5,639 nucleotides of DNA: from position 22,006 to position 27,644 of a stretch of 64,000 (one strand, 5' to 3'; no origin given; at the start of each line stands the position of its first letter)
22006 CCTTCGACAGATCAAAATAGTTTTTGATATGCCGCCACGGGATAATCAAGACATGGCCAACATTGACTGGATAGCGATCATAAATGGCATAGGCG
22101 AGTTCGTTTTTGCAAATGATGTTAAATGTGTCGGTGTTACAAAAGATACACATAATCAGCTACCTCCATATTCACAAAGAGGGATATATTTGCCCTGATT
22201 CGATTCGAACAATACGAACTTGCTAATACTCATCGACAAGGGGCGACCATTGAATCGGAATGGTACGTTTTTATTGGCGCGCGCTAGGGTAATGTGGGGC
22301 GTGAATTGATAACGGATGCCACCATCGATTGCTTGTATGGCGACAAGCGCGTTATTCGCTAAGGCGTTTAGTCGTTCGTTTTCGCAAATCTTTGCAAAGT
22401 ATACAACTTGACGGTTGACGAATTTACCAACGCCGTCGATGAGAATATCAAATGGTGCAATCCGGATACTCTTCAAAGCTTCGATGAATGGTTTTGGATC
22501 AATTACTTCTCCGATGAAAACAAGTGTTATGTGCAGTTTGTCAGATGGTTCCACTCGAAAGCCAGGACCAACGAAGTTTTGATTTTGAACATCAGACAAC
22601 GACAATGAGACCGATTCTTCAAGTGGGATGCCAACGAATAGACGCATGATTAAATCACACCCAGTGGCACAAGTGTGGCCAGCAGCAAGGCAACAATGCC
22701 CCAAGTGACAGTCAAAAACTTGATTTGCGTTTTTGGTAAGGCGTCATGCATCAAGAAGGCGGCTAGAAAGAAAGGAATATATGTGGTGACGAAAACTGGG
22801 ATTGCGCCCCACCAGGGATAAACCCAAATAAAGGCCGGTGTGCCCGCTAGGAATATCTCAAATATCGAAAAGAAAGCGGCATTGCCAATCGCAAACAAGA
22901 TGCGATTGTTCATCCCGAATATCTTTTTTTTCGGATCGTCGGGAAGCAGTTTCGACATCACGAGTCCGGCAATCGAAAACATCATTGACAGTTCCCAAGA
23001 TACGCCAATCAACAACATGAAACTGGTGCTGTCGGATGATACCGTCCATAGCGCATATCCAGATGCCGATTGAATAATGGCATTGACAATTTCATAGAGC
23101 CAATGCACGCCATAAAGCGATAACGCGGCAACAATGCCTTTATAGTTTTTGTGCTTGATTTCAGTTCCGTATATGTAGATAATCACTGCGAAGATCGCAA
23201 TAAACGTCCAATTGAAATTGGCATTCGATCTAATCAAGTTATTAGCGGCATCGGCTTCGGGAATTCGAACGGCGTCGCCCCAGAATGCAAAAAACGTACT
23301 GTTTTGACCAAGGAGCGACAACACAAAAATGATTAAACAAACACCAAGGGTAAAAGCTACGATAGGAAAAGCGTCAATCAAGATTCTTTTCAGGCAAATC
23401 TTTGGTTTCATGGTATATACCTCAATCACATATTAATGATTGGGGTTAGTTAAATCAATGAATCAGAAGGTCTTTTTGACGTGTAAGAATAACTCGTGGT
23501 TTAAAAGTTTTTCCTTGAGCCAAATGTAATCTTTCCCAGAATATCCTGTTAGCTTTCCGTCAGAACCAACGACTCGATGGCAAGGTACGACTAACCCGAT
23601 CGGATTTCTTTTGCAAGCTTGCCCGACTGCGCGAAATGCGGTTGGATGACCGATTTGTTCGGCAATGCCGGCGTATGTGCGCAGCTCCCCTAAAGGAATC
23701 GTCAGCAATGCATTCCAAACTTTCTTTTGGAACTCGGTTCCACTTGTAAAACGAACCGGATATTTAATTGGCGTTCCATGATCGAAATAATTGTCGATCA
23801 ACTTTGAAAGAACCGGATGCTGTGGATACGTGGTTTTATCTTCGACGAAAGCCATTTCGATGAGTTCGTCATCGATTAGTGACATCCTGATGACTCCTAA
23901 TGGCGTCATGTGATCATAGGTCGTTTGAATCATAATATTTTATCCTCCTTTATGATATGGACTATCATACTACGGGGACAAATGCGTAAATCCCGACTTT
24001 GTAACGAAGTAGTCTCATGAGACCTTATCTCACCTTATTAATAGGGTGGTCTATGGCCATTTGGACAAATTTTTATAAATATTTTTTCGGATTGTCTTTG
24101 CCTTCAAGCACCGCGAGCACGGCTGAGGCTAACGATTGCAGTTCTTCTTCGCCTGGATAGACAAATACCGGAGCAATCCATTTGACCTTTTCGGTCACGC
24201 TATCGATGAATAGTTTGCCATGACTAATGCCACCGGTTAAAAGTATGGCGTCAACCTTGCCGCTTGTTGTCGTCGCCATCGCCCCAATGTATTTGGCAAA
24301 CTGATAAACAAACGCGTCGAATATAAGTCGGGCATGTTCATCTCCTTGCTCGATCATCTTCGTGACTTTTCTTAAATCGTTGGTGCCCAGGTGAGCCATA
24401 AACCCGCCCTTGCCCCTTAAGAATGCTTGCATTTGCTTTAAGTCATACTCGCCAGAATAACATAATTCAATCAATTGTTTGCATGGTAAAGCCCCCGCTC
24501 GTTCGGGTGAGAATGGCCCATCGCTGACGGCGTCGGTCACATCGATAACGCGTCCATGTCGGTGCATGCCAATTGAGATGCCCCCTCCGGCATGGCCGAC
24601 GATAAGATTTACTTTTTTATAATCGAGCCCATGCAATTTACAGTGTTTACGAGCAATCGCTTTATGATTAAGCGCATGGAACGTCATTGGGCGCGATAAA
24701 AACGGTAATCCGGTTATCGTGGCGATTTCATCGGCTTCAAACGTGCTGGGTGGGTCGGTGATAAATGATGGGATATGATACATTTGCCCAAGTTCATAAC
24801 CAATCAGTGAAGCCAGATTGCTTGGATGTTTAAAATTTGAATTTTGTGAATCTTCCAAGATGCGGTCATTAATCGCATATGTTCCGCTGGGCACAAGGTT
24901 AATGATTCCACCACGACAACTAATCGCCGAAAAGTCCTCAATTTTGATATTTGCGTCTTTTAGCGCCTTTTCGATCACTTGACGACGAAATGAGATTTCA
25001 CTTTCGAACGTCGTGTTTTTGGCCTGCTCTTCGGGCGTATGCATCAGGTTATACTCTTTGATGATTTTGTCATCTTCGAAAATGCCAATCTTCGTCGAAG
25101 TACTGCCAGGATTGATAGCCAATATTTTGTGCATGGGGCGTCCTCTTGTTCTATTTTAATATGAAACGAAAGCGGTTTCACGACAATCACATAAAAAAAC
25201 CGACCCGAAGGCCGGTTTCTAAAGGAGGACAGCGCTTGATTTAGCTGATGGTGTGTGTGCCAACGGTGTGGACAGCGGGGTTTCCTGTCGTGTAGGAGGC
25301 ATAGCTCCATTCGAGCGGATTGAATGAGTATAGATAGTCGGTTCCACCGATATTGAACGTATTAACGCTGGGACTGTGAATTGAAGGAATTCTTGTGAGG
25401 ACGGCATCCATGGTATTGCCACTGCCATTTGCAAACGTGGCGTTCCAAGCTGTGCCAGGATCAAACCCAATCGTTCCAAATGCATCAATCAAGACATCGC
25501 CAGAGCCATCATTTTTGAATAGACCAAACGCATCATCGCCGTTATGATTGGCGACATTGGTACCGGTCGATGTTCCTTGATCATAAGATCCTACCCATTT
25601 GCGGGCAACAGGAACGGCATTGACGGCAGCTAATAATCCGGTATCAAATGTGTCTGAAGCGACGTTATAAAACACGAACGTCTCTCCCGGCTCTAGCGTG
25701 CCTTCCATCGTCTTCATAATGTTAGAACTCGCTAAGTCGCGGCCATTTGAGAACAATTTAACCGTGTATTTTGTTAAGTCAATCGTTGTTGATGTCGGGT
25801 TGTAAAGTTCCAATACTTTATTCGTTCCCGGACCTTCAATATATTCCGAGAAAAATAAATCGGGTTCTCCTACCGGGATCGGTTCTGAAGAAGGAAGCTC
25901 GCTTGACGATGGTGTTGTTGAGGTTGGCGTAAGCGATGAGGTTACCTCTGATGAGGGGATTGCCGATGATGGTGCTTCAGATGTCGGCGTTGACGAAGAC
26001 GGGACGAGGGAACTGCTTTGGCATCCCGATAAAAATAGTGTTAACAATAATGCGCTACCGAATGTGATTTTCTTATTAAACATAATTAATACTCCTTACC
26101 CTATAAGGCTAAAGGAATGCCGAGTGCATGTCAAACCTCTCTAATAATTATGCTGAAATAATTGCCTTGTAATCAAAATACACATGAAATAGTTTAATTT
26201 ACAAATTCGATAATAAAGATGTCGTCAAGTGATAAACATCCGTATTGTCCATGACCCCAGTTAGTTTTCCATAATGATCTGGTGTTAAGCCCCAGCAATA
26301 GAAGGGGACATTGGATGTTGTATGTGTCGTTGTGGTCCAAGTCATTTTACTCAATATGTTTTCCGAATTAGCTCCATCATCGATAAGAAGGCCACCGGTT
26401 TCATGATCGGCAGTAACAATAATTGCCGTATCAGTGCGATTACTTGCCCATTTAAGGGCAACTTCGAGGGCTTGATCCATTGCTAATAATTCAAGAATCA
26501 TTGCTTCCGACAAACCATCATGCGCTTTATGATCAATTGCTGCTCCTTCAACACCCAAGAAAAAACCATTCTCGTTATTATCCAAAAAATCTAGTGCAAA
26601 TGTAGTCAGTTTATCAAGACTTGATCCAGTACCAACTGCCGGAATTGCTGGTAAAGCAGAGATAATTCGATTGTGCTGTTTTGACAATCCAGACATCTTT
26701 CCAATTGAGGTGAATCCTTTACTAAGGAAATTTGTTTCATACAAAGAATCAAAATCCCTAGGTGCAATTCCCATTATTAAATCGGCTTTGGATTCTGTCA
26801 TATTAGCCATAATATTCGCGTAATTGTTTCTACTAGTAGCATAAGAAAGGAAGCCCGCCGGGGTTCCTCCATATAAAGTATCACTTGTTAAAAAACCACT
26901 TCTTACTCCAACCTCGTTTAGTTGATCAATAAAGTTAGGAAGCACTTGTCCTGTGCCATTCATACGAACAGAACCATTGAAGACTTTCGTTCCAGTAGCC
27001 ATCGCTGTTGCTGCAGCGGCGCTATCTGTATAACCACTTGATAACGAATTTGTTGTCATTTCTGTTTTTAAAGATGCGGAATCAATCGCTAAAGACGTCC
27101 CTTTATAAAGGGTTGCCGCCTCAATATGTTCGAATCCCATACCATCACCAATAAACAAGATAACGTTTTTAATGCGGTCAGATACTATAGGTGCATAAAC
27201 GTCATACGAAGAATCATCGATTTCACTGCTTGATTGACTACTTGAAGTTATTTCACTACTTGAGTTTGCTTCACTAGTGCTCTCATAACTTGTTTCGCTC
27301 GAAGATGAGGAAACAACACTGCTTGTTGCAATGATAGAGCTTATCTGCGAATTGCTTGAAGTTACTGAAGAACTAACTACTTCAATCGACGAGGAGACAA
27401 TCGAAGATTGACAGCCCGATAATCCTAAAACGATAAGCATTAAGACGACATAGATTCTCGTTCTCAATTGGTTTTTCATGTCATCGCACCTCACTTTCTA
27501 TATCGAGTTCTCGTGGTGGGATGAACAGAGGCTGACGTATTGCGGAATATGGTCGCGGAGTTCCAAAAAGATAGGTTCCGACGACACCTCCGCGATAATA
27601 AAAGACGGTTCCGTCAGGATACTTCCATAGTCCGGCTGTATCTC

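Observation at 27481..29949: Catalytic-domain-free surface protein with five CBM25/26-like repeats, AraC-linked, in a genome that also encodes a GH13 lipoprotein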

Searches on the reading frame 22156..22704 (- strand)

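Call 16: search_protein_families(library=pfam, proteins=[window:22156-22704:-], max_evalue=0.001)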
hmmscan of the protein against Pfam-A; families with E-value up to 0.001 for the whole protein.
window:22156-22704:- (182 aa): 2 families
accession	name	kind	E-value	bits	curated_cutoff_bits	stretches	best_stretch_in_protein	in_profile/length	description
PF02834.22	LigT_PEase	-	2.6e-13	50.4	23.3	1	41-98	16-80/87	LigT like Phosphoesterase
PF13563.12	2_5_RNA_ligase2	-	2.6e-08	34.5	27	1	56-149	25-122/152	2'-5' RNA ligase superfamily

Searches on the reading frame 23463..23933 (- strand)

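Call 16: search_protein_families(library=pfam, proteins=[window:23463-23933:-], max_evalue=0.001)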
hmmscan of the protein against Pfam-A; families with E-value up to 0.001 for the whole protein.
window:23463-23933:- (156 aa): 1 family
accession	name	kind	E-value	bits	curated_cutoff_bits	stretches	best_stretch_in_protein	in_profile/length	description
PF01035.26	DNA_binding_1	-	1.9e-32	111.4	27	1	67-147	1-79/81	6-O-methylguanine DNA methyltransferase, DNA binding domain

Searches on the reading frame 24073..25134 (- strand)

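Call 16: search_protein_families(library=pfam, proteins=[window:24073-25134:-], max_evalue=0.001)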
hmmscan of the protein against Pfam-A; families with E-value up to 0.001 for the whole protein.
window:24073-25134:- (353 aa): 3 families
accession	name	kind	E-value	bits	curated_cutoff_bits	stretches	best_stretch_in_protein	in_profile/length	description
PF00871.23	Acetate_kinase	-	2.5e-19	69.7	22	1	148-305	173-334/392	Acetokinase family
PF01869.26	BcrAD_BadFG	-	2.2e-05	24.6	31.5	0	257-316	184-247/271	BadF/BadG/BcrA/BcrD ATPase family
PF00480.26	ROK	-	0.00012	22.2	22.9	0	252-319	195-260/294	ROK family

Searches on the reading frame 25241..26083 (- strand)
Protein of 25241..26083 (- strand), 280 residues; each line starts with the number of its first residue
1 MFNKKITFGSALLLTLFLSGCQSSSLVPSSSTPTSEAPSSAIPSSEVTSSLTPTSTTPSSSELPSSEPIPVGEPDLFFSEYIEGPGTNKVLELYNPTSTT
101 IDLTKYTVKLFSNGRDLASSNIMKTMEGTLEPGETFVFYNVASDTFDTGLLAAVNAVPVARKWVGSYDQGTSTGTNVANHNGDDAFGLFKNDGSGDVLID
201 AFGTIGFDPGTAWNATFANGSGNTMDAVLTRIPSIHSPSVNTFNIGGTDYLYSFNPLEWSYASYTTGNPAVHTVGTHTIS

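Call 3: search_protein_families(library=pfam, proteins=[window:25241-26083:-], max_evalue=0.1)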
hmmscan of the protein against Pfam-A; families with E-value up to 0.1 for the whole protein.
window:25241-26083:- (280 aa): 2 families
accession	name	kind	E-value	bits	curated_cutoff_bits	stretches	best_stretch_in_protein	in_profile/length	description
PF00932.25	LTD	-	1.5e-13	51.5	34.3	1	74-203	6-106/109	Lamin Tail Domain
PF03168.19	LEA_2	-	0.045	14.6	25.4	1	91-124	2-35/98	Late embryogenesis abundant protein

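Call 4: search_protein_families(library=ncbifam, proteins=[window:25241-26083:-], max_evalue=0.1)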
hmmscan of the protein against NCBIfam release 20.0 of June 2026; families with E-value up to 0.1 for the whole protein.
window:25241-26083:- (280 aa): 2 families
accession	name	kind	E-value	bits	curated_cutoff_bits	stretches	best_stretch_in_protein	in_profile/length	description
NF033680.1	exonuc_ExeM-GG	exception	6e-11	41.1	1300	1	73-219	23-144/884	extracellular exonuclease ExeM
NF037973.1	metallo_SslE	exception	0.028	11.7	3000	1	4-75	7-75/1519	lipoprotein metalloprotease SslE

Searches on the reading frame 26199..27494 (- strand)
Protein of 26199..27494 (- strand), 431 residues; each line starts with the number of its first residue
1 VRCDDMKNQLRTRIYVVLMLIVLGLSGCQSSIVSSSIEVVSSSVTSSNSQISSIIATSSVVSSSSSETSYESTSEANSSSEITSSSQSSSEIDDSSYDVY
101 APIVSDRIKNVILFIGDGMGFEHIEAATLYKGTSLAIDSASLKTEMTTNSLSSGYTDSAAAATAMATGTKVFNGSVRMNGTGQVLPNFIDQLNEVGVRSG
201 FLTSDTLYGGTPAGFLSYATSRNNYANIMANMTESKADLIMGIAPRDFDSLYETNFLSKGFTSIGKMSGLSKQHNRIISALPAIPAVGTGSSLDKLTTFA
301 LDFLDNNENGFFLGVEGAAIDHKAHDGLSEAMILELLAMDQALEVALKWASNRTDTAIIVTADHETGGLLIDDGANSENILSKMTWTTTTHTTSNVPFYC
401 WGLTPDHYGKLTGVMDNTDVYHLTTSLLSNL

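Call 3: search_protein_families(library=pfam, proteins=[window:26199-27494:-], max_evalue=0.1)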
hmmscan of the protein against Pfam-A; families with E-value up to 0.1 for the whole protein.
window:26199-27494:- (431 aa): 2 families
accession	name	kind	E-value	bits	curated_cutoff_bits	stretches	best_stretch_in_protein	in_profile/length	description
PF00245.25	Alk_phosphatase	-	7.9e-44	150.7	24.4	3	291-369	238-320/423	Alkaline phosphatase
PF01676.23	Metalloenzyme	-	1.8e-07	31.4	24.3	1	294-402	132-222/252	Metalloenzyme superfamily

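Call 4: search_protein_families(library=ncbifam, proteins=[window:26199-27494:-], max_evalue=0.1)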
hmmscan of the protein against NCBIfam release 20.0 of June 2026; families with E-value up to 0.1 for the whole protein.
window:26199-27494:- (431 aa): 4 families
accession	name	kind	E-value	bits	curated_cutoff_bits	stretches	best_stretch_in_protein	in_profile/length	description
NF007810.0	PRK10518.1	equivalog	2.2e-37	128.9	540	2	289-384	324-418/482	alkaline phosphatase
TIGR01307.1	pgm_bpd_ind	equivalog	0.00036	19.1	330.65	1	318-403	393-467/504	2,3-bisphosphoglycerate-independent phosphoglycerate mutase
TIGR00306.2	apgM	subfamily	0.0011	18.1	320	1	300-366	283-349/403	2,3-bisphosphoglycerate-independent phosphoglycerate mutase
NF003104.0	PRK04024.1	equivalog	0.013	14.3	489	1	298-367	285-350/412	2,3-bisphosphoglycerate-independent phosphoglycerate mutase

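Call 53: find_homologous_proteins(query=window:26199-27479:-, max_evalue=1e-10)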
Query window:26199-27479:- (426 aa): 7743 proteins with E <= 1e-10 among 8000 candidates; the best 120 are listed.
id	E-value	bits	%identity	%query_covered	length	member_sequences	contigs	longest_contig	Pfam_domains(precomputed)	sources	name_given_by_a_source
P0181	8.6e-258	872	100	97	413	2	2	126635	PF00245.26,PF01676.24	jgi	-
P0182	3.0e-177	607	83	77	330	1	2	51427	PF00245.26,PF01676.24,PF00884.29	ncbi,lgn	-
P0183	3.6e-140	485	71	75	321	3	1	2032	PF00245.26,PF01676.24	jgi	jgi:alkaline phosphatase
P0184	1.7e-138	480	71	73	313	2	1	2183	PF00245.26,PF01676.24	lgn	-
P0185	5.0e-65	238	42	74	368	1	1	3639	PF00245.26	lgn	-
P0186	3.1e-62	229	42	74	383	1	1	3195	PF00245.26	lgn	-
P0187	4.8e-60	222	37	76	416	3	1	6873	PF00245.26,PF01676.24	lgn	-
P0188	2.7e-59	219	36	76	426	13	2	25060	PF00245.26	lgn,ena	-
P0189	8.2e-59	217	37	76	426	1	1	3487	PF00245.26,PF01676.24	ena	-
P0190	8.0e-58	214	39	74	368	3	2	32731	PF00245.26,PF01676.24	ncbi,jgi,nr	ncbi:MAG: alkaline phosphatase [Clostridiales bacterium]|nr:alkaline phosphatase [Clostridiales bact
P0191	2.7e-57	212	40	76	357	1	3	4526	PF00245.26,PF01676.24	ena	-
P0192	5.7e-57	211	36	76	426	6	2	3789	PF00245.26,PF01676.24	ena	-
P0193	6.9e-57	211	38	76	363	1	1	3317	PF00245.26,PF01676.24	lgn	-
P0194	8.6e-57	211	35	76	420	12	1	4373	PF00245.26,PF01676.24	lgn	-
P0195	1.4e-56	210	36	76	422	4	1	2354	PF00245.26,PF01676.24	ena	-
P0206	3.4e-55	206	39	76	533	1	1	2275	PF00404.25,PF00245.26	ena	-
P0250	2.1e-52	196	39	77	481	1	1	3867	PF16738.11,PF00245.26,PF01676.24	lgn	-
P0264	7.9e-52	194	36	79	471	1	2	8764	PF16738.11,PF00245.26,PF01676.24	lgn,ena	-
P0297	1.2e-50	191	36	79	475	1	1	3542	PF16738.11,PF00245.26,PF01676.24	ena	-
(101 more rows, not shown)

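Call 57: find_encoding_contigs(protein=P0264, flank=8000, max_places=3)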
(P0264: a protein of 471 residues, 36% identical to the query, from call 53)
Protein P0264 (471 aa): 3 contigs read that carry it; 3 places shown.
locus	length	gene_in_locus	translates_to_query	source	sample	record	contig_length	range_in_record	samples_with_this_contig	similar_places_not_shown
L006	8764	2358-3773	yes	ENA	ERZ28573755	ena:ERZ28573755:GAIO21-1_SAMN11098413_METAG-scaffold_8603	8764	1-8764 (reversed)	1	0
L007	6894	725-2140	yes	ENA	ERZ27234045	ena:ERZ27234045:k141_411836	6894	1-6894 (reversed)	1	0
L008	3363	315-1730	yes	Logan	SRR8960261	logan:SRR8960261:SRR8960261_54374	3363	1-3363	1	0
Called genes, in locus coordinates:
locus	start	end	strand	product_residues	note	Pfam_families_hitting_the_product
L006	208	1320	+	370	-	PF01636:APH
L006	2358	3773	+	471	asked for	PF16738:CBM26, PF00245:Alk_phosphatase, PF01676:Metalloenzyme (weak)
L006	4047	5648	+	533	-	PF13531:SBP_bac_11, PF00092:VWA, PF13519:VWA_2 (weak), PF13768:VWA_3 (weak)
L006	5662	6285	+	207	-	PF10112:Halogen_Hydrol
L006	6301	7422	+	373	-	-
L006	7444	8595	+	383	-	PF05816:TelA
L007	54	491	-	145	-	-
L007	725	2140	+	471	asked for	PF16738:CBM26, PF00245:Alk_phosphatase, PF01676:Metalloenzyme (weak)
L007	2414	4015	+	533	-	PF13531:SBP_bac_11, PF00092:VWA, PF13519:VWA_2 (weak), PF13768:VWA_3 (weak)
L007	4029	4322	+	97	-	-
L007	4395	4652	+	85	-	PF10112:Halogen_Hydrol (weak)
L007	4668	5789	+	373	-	-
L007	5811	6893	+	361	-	?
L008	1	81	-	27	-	?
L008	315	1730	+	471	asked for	PF16738:CBM26, PF00245:Alk_phosphatase, PF01676:Metalloenzyme (weak)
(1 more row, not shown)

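Call 64: search_protein_families(library=pfam, proteins=[P0250, P0264, P0297, P0206], max_evalue=0.0001)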
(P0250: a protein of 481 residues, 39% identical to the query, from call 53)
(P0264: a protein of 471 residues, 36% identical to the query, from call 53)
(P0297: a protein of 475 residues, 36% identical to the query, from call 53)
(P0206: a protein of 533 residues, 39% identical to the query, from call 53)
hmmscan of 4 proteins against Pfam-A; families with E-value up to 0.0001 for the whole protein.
P0250 (481 aa): 3 families
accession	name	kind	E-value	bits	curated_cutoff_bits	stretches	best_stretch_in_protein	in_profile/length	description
PF00245.25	Alk_phosphatase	-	6.5e-57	193.8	24.4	1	157-424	1-325/423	Alkaline phosphatase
PF16738.10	CBM26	-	7e-10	39.4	28.1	1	42-106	1-61/70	Starch-binding module 26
PF01676.23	Metalloenzyme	-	1.9e-07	31.3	24.3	1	339-455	126-225/252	Metalloenzyme superfamily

P0264 (471 aa): 3 families
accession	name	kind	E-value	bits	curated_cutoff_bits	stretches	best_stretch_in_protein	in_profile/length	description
PF00245.25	Alk_phosphatase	-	2.5e-55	188.6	24.4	1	150-414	1-322/423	Alkaline phosphatase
PF16738.10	CBM26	-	7.6e-12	45.6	28.1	1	36-100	1-62/70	Starch-binding module 26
PF01676.23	Metalloenzyme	-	4.8e-07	30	24.3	1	326-446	119-223/252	Metalloenzyme superfamily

P0297 (475 aa): 3 families
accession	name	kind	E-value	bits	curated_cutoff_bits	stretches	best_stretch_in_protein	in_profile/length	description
PF00245.25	Alk_phosphatase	-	5.5e-57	194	24.4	1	154-449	1-349/423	Alkaline phosphatase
PF16738.10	CBM26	-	5.4e-11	42.9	28.1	1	40-104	1-62/70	Starch-binding module 26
PF01676.23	Metalloenzyme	-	1.4e-07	31.8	24.3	1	331-450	120-223/252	Metalloenzyme superfamily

P0206 (533 aa): 2 families
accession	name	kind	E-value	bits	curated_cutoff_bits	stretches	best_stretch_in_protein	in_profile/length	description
PF00245.25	Alk_phosphatase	-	2.4e-66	224.9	24.4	1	16-286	2-321/423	Alkaline phosphatase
PF00404.24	Dockerin_1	-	4.2e-12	46.5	22.9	1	453-499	2-53/57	Dockerin type I domain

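Call 91: find_related_loci(query=A7, collection=metagenome_contigs, flank=10000)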
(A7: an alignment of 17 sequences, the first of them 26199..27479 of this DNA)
Query A7 (426 aa) in metagenome_contigs; peptide patterns used: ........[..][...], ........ (x = any residue, [..] = any of these).
600 stretches matched a pattern (row limit reached: there are more); 572 encode a relative of the query (tblastn E <= 1e-3); the best 80 are kept; 80 distinct loci.
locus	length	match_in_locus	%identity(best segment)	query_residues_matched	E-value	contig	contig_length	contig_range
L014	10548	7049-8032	35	104-422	7e-53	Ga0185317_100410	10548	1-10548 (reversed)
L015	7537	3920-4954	36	97-418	3e-51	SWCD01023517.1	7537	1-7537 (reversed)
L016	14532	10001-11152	32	1-415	5e-50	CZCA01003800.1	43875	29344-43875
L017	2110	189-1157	36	102-415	1e-50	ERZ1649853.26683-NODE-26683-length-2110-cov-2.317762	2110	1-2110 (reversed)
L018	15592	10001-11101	32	56-417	8e-48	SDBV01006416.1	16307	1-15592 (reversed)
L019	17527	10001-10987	34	96-417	2e-46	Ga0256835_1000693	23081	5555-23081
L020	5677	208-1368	30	46-423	2e-46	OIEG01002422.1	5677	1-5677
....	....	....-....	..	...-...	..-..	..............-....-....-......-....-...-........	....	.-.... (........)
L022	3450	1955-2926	34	104-421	2e-45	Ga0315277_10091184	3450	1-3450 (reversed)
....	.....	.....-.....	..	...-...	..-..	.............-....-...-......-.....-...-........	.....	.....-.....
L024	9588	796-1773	35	104-421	3e-45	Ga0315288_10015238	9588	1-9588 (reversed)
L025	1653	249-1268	35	104-423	4e-46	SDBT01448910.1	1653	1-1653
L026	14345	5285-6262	33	103-424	8e-45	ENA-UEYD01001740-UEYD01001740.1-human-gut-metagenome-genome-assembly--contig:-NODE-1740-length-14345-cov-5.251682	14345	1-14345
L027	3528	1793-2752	39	103-416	6e-45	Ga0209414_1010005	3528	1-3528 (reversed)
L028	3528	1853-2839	35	102-421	1e-44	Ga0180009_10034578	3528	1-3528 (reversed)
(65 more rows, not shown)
